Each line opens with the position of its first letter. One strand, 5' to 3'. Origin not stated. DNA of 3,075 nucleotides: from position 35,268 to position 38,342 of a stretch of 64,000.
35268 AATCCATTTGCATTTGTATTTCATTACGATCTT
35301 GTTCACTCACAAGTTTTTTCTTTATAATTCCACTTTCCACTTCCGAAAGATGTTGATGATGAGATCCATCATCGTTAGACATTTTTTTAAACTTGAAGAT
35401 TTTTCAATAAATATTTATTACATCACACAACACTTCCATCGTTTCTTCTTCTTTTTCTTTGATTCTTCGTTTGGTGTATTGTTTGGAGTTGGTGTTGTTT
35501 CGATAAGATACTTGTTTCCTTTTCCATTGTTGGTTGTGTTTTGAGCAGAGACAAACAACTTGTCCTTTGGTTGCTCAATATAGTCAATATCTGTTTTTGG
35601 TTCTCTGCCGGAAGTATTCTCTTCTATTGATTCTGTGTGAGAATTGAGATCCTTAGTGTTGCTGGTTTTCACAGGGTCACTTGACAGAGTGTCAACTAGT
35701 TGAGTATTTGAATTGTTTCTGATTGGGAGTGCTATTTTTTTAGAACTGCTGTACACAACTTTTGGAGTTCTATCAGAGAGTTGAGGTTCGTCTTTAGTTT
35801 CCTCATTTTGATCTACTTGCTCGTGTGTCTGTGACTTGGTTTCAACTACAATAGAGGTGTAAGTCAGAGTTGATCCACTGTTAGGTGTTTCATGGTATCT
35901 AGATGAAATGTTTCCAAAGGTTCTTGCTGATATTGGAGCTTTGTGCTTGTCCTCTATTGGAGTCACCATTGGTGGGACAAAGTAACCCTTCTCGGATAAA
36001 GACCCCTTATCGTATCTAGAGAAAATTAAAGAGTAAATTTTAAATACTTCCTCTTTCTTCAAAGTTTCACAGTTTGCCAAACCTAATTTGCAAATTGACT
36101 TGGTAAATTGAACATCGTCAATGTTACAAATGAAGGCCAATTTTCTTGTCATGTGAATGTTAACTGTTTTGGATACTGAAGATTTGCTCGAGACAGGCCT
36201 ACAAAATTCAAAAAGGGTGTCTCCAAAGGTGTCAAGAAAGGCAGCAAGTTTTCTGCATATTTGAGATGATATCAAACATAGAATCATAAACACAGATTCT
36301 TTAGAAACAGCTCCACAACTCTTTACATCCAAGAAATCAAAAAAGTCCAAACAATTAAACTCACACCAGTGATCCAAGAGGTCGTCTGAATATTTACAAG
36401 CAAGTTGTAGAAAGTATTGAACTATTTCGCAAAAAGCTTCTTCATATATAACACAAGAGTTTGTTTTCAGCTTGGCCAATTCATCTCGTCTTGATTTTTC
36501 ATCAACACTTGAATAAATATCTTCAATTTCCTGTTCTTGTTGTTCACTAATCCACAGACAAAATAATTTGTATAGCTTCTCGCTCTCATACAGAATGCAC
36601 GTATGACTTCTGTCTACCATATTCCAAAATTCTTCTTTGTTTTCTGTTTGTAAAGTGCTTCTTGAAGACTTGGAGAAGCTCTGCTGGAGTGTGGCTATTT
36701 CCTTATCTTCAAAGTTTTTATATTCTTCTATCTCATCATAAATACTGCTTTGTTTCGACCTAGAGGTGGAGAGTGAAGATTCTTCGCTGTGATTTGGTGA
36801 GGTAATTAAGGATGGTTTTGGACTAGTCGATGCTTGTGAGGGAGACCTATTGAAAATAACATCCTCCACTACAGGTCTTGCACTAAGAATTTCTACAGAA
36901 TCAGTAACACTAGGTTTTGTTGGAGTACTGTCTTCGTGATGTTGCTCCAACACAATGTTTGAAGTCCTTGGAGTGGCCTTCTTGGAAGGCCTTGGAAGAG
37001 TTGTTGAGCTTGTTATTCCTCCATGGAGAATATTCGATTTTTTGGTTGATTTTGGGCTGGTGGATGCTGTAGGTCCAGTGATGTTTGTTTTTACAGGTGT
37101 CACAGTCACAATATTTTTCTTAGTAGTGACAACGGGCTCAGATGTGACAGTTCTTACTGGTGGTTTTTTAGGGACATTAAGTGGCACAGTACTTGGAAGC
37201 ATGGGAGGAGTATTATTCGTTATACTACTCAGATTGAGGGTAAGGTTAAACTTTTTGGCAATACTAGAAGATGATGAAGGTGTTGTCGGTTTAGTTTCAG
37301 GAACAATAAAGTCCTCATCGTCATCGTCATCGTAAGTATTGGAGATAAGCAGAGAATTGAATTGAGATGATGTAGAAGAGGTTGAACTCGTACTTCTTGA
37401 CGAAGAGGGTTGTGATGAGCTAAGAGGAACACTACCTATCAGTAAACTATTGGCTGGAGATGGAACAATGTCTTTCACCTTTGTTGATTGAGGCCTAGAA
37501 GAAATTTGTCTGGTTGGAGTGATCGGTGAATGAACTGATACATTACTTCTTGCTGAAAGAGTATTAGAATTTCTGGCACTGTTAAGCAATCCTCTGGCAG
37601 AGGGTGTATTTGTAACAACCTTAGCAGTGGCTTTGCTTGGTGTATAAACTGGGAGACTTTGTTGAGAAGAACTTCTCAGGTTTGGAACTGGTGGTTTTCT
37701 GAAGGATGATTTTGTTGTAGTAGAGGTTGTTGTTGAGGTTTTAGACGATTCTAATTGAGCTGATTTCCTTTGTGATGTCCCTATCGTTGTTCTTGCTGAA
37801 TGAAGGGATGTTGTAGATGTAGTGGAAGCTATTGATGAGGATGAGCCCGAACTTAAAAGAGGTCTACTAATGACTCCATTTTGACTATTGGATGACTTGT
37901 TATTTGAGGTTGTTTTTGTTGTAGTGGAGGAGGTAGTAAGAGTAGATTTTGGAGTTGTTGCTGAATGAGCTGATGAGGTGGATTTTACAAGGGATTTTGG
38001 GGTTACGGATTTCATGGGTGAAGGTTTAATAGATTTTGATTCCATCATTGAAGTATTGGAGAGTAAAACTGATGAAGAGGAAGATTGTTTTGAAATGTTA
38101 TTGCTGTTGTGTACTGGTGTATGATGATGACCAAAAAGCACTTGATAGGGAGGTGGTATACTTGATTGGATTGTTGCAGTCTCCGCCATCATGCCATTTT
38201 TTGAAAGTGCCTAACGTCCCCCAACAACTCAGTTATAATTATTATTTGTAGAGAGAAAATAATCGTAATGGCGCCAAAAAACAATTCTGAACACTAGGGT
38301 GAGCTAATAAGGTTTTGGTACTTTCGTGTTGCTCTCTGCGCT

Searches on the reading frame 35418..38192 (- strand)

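Call 43: search_protein_families(library=pfam, proteins=[L001:2401-3366:+])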
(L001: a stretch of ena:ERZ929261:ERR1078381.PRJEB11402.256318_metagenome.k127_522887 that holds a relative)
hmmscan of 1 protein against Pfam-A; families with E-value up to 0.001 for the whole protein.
L001:2401-3366:+ (322 aa): 1 family
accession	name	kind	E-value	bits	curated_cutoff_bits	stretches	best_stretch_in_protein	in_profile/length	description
PF08082.16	PRO8NT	-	1.2e-81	272.5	25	1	116-262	5-151/152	PRO8NT (NUC069), PrP8 N-terminal domain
